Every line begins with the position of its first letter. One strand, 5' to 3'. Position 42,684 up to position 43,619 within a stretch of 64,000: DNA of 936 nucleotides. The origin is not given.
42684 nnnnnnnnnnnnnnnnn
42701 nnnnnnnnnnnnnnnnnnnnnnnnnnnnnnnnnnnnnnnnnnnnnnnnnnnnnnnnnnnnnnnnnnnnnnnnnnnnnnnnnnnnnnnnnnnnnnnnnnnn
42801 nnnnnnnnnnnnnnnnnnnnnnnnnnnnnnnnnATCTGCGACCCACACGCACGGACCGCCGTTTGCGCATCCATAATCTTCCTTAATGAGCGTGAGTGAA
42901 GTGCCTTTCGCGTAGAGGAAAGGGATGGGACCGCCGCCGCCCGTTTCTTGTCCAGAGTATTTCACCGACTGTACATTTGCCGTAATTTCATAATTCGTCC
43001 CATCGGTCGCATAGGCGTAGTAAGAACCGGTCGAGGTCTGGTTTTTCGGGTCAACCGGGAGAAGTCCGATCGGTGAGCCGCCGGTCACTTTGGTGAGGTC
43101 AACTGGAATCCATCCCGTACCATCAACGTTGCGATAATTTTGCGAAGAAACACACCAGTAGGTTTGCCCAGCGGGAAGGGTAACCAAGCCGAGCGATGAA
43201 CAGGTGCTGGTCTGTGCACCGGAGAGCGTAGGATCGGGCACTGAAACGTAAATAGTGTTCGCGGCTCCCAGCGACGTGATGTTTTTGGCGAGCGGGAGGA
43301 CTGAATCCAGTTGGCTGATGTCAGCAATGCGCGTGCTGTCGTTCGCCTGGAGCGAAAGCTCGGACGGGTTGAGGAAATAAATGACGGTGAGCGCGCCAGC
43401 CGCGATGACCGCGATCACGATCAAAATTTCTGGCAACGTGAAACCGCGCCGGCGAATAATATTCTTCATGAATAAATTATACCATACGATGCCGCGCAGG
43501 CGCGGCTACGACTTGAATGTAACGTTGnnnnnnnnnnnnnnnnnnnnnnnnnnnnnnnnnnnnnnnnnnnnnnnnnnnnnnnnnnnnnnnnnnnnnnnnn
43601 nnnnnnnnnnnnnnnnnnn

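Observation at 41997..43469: Pilin-NHL fusion: type IV pilin N-terminal domain joined to a six-bladed NHL beta-propeller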

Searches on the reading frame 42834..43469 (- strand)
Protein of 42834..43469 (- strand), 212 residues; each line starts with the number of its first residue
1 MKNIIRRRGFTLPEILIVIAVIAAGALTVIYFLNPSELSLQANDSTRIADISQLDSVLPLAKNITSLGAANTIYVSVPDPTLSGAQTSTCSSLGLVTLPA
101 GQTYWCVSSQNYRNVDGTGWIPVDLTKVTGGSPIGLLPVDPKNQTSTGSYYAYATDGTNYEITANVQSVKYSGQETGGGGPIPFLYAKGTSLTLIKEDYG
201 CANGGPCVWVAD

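Call 20: find_homologous_proteins(query=window:42834-43469:-, max_evalue=0.00001)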
Query window:42834-43469:- (212 aa): 45 proteins with E <= 0.00001 among 985 candidates.
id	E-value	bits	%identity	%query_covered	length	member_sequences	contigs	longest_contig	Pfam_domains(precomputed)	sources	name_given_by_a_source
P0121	4.8e-47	178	46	92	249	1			PF07963.18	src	-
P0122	1.7e-45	173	47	92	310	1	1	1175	PF07963.18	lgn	-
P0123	4.7e-45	172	44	92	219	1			PF07963.18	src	-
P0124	4.8e-45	172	44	92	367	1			PF07963.18,PF13385.14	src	-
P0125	1.6e-41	160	42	92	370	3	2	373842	PF07963.18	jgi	-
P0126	9.0e-40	155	50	79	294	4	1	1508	PF07963.18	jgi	jgi:prepilin-type N-terminal cleavage/methylation domain-containing protein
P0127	2.8e-39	153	45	78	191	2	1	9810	PF07963.18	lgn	-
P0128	4.4e-36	143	44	95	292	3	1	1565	PF07963.18,PF17957.8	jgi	jgi:prepilin-type N-terminal cleavage/methylation domain-containing protein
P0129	2.3e-35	140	42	89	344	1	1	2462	PF07963.18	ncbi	-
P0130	5.1e-29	119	43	84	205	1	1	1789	PF07963.18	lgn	-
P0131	1.6e-28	118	40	92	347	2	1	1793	-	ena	-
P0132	3.1e-27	114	43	64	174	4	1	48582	PF07963.18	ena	-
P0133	9.3e-27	112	53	61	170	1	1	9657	PF07963.18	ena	-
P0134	8.2e-25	106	40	89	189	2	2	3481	PF07963.18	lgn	-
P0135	4.0e-23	100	47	56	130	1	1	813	PF07963.18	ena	-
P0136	1.9e-22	98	42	79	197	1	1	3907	PF07963.18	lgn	-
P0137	2.4e-22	98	42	89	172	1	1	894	PF07963.18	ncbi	-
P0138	2.8e-22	97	37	89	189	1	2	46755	PF07963.18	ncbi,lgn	-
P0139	3.2e-22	97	37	84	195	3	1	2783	PF07963.18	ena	-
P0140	3.8e-22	97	38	82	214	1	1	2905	PF07963.18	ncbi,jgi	-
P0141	5.8e-22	96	36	88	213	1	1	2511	PF07963.18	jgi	-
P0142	4.9e-21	93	38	81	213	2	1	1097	PF07963.18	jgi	-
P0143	9.6e-21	92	38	83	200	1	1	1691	PF07963.18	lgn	-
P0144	1.6e-20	92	38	81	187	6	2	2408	PF07963.18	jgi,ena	-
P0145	2.3e-20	91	38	85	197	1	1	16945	PF07963.18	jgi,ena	jgi:prepilin-type N-terminal cleavage/methylation domain-containing protein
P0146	3.3e-20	91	38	82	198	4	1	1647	PF07963.18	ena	-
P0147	2.7e-19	88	35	81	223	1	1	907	PF07963.18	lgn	-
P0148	5.3e-19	87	34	89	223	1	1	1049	PF07963.18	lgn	-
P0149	1.7e-17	82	35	95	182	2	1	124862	PF07963.18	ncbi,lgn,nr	ncbi:prepilin-type N-terminal cleavage/methylation domain-containing protein [Candidatus Daviesbacte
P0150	2.0e-17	82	35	90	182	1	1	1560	PF07963.18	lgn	-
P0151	2.4e-17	81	37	82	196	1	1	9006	PF07963.18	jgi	jgi:type IV pilus assembly protein PilA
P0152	8.7e-17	80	35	92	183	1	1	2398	PF07963.18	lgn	-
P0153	1.0e-16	79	33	90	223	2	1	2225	PF07963.18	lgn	-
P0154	6.5e-16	77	32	91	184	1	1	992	PF07963.18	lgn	-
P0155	1.0e-14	73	33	92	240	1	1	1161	PF07963.18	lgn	-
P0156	1.8e-14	72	34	88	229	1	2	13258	PF07963.18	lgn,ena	-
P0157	3.7e-14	71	31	89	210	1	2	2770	PF07963.18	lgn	-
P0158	5.5e-13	67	32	80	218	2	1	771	PF07963.18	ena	-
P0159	2.1e-12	65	30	90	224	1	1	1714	PF07963.18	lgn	-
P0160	3.3e-12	65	32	88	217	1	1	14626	PF07963.18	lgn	-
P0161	1.1e-11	63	33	88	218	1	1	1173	PF07963.18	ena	-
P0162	3.5e-11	61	29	90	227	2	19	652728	PF07963.18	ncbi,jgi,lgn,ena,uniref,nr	ncbi:hypothetical protein A3C89_00560 [Candidatus Kaiserbacteria bacterium RIFCSPHIGHO2_02_FULL_50_5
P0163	3.9e-11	61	35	91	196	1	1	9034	PF07963.18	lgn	-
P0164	1.4e-10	59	31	90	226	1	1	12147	PF07963.18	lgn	-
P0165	5.4e-10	57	32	90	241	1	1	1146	PF07963.18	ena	-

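Call 45: search_protein_representatives(protein=window:42834-43469:-)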
Query: 212 residues. Proteins with E-value up to 0.001 (for the whole library): 2607; up to 1e-10: 1789; up to 1e-30: 566. The best 150 are listed.
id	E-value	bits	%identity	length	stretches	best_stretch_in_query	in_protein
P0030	4.1e-67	242.3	53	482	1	6-212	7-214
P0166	2.3e-66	239.8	54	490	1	7-212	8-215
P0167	1.8e-52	194.4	51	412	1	6-195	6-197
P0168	4.1e-52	193.3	49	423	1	8-204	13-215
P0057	4.2e-50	186.7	47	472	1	6-212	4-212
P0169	5.1e-49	183.1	49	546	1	5-200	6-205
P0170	6.9e-49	182.7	48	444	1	4-202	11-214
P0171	9.1e-49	182.3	51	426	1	2-201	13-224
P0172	1.4e-48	181.7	48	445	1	6-210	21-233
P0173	4.3e-48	180.1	48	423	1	6-201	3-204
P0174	4.4e-48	180.1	57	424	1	6-171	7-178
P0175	9.7e-48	179.0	51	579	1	8-204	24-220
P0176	1.3e-47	178.6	48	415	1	4-202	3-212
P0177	1.9e-47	178.0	54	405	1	6-175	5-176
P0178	2.1e-47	177.9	50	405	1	7-200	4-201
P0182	6.9e-46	172.9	45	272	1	5-200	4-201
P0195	3.0e-44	167.6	48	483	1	6-203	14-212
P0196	3.4e-44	167.4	45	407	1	7-202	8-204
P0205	2.1e-43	164.8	47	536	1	7-201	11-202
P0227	2.6e-42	161.3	46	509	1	6-198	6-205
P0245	1.6e-41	158.6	47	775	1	4-204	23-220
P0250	3.1e-41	157.7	45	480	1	6-212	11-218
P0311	5.5e-39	150.4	44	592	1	7-195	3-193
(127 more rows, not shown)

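Call 49: search_protein_families(library=pfam, proteins=[P0167, P0175, P0205, P0245, P0168, P0182, P0196, P0166, P0195, P0250], max_evalue=0.001)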
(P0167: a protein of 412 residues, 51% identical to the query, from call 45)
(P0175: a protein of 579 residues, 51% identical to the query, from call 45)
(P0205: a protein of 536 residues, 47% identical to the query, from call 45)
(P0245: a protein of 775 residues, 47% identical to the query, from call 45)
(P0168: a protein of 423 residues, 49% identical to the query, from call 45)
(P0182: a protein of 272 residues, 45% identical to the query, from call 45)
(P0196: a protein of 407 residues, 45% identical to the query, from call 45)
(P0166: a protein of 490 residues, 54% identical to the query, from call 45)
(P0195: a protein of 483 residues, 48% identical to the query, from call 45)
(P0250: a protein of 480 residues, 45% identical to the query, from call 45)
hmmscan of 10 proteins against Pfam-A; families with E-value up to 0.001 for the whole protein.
P0167 (412 aa): 2 families
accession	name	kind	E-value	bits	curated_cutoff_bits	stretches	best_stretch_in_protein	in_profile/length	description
PF13385.13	Laminin_G_3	-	6.1e-16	59.3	27.6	1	269-404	16-150/151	Concanavalin A-like lectin/glucanases superfamily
PF07963.17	N_methyl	-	3.1e-08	33.3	21.2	1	5-29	2-26/27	Prokaryotic N-terminal methylation motif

P0175 (579 aa): 3 families
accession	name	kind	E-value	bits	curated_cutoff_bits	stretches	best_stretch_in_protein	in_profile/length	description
PF13385.13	Laminin_G_3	-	1.5e-19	71.1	27.6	1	397-558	2-151/151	Concanavalin A-like lectin/glucanases superfamily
PF07963.17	N_methyl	-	1.4e-07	31.2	21.2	1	20-45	1-26/27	Prokaryotic N-terminal methylation motif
PF10102.14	DUF2341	-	1.5e-05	25.8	23.4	1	278-338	2-60/84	Domain of unknown function (DUF2341)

P0205 (536 aa): 2 families
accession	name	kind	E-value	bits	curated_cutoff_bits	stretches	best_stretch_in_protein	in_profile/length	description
PF07963.17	N_methyl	-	3.1e-07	30.1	21.2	1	10-33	3-26/27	Prokaryotic N-terminal methylation motif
PF04151.21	PPC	-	0.00026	22.3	25.9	0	452-518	4-67/70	Bacterial pre-peptidase C-terminal domain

P0245 (775 aa): 4 families
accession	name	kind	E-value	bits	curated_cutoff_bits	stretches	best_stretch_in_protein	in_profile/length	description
PF04151.21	PPC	-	9.7e-23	81.3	25.9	5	349-423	1-69/70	Bacterial pre-peptidase C-terminal domain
PF01835.25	MG2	-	3.4e-06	27.8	32.8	0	359-429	13-89/96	MG2 domain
PF07963.17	N_methyl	-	4.3e-06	26.5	21.2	1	25-48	3-26/27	Prokaryotic N-terminal methylation motif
PF22091.2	DUF6941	-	3.2e-05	24.7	27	0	404-435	92-123/125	Family of unknown function (DUF6941)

P0168 (423 aa): 1 family
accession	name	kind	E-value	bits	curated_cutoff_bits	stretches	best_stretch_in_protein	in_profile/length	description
PF07963.17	N_methyl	-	1.6e-07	31.1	21.2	1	10-34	2-26/27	Prokaryotic N-terminal methylation motif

P0182 (272 aa): 1 family
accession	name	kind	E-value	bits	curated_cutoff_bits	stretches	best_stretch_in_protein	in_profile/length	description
PF07963.17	N_methyl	-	1.6e-08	34.2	21.2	1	5-28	3-26/27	Prokaryotic N-terminal methylation motif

P0196 (407 aa): 1 family
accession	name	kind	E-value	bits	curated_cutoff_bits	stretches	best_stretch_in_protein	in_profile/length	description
PF07963.17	N_methyl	-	1.3e-07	31.3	21.2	1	7-30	3-26/27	Prokaryotic N-terminal methylation motif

P0166 (490 aa): 6 families
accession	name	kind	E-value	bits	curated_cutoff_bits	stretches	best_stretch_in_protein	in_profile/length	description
PF01436.27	NHL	-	3.2e-26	90.5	20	2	285-312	1-28/28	NHL repeat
PF17170.10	DUF5128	-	2.6e-10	40.5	22.9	1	210-280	55-127/321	6-bladed beta-propeller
PF25021.1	TEN_NHL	-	1.4e-06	27.9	27.1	0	284-310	328-354/357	Teneurin NHL domain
PF07963.17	N_methyl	-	2e-06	27.5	21.2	1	8-30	4-26/27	Prokaryotic N-terminal methylation motif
PF08450.18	SGL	-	0.00027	21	26.3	0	211-279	148-218/246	SMP-30/Gluconolactonase/LRE-like region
PF13449.12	Phytase-like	-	0.00075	19.9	27.6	0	290-322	72-104/284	Esterase-like activity of phytase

P0195 (483 aa): 10 families
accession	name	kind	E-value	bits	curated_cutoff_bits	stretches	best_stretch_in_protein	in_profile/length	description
PF01436.27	NHL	-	1.3e-30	104.3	20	3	431-458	1-28/28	NHL repeat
PF08450.18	SGL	-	8.3e-14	52.2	26.3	1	338-418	134-217/246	SMP-30/Gluconolactonase/LRE-like region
PF17170.10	DUF5128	-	2.8e-13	50.2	22.9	2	395-464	53-123/321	6-bladed beta-propeller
PF25021.1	TEN_NHL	-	5.1e-11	42.6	27.1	0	286-311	137-162/357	Teneurin NHL domain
PF22701.2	Mala_s_1-like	-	2.9e-08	34.2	27.5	0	174-354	27-193/195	Mal s 1 allergenic protein-like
PF13449.12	Phytase-like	-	6.2e-08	33.3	27.6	0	292-325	69-102/284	Esterase-like activity of phytase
PF06977.17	SdiA-regulated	-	7.9e-07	28.9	21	0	383-402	221-240/249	SdiA-regulated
PF07963.17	N_methyl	-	8.5e-07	28.7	21.2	1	14-37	3-26/27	Prokaryotic N-terminal methylation motif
PF24684.1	Vgb_lyase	-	2.9e-06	26.7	50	1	259-460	65-251/290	Virginiamycin B lyase family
PF06739.17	SBBP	-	0.00073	19.9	20.5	0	388-401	16-29/38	Beta-propeller repeat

P0250 (480 aa): 10 families
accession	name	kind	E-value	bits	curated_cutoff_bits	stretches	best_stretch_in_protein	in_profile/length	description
PF01436.27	NHL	-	1.6e-31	107.2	20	3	240-267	1-28/28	NHL repeat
PF06739.17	SBBP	-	1.5e-13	50.9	20.5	0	279-298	10-29/38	Beta-propeller repeat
PF08450.18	SGL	-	5.6e-13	49.5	26.3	1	277-358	129-213/246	SMP-30/Gluconolactonase/LRE-like region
PF17170.10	DUF5128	-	2.8e-07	30.5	22.9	0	293-373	54-134/321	6-bladed beta-propeller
PF25021.1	TEN_NHL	-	9.5e-07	28.5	27.1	0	325-399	27-99/357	Teneurin NHL domain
PF13449.12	Phytase-like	-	8.6e-06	26.3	27.6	0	243-278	70-105/284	Esterase-like activity of phytase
PF07963.17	N_methyl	-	2.8e-05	23.9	21.2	1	12-33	4-25/27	Prokaryotic N-terminal methylation motif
PF24684.1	Vgb_lyase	-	3.9e-05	23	50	1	213-403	25-211/290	Virginiamycin B lyase family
PF18975.6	DUF5711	-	7.7e-05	22.5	26.3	0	250-321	64-135/344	Family of unknown function (DUF5711)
PF01731.26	Arylesterase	-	0.00092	19.8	21.3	0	230-270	43-84/86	Arylesterase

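Call 55: find_encoding_contigs(protein=P0166, flank=10000, max_places=3)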
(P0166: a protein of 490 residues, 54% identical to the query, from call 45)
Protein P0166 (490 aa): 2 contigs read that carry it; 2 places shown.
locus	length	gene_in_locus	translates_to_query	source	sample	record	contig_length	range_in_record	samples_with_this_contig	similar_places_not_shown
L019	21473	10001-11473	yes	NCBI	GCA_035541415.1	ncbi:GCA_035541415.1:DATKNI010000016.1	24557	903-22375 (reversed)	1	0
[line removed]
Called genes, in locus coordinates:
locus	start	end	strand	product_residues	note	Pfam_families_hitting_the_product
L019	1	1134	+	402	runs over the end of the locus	-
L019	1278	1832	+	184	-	-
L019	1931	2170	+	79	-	PF08818:DUF1801 (faint)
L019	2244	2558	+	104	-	PF13376:OmdA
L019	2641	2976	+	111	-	-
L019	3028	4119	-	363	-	PF05697:Trigger_N, PF05698:Trigger_C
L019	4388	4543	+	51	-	-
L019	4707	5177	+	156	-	-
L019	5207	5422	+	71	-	-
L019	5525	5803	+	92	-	-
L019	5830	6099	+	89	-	PF00708:Acylphosphatase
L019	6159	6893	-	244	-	-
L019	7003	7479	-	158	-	-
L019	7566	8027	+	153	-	-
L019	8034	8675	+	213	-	PF09335:VTT_dom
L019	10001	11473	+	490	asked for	PF07963:N_methyl (weak), PF25021:TEN_NHL (faint), PF17170:DUF5128 (faint), PF01436:NHL (weak)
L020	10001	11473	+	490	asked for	PF07963:N_methyl (weak), PF25021:TEN_NHL (faint), PF17170:DUF5128 (faint), PF01436:NHL (weak)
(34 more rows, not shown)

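Call 56: find_encoding_contigs(protein=P0195, flank=10000, max_places=3)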
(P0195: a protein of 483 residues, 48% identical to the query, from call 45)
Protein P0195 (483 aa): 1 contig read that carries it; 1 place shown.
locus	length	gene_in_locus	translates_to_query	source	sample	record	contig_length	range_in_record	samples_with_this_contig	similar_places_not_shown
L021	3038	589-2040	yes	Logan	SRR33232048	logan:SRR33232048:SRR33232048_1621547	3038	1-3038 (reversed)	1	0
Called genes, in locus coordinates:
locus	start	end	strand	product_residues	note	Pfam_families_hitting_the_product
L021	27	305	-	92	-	PF01016:Ribosomal_L27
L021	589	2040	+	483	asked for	PF07963:N_methyl (weak), PF13449:Phytase-like (faint), PF06977:SdiA-regulated (faint), PF24684:Vgb_lyase (weak), PF08450:SGL, PF01436:NHL (weak), PF17170:DUF5128 (weak), PF01436:NHL, +1 more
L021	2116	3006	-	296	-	-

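Call 57: find_encoding_contigs(protein=P0250, flank=10000, max_places=3)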
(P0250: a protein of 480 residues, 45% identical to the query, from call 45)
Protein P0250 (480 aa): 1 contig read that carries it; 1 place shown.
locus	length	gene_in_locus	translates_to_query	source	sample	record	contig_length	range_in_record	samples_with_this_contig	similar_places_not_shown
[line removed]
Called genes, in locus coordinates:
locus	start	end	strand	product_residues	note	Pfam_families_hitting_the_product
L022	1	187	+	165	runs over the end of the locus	?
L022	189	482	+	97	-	-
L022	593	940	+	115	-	PF03819:MazG (weak), PF12643:MazG-like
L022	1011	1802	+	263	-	-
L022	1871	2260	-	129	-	-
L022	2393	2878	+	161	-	PF02452:PemK_toxin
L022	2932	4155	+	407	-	PF00817:IMS, PF21999:IMS_HHH_1 (weak), PF11799:IMS_C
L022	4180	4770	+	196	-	-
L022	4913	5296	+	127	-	-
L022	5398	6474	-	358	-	PF00814:TsaD, PF22521:HypF_C_2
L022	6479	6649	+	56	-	-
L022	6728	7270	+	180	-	-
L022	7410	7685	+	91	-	-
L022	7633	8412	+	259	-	-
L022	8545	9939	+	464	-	-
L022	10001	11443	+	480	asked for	PF07963:N_methyl (faint), PF13449:Phytase-like (faint), PF01436:NHL, PF06739:SBBP (faint), PF17170:DUF5128 (faint), PF25021:TEN_NHL (faint), PF08450:SGL (weak), PF01436:NHL (weak)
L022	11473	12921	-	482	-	PF07963:N_methyl (weak), PF08450:SGL (faint), PF24303:DUF7485 (faint), PF24684:Vgb_lyase (faint), PF06977:SdiA-regulated (faint), PF09000:Cytotoxic (faint), PF01436:NHL, PF17170:DUF5128 (weak), +2 more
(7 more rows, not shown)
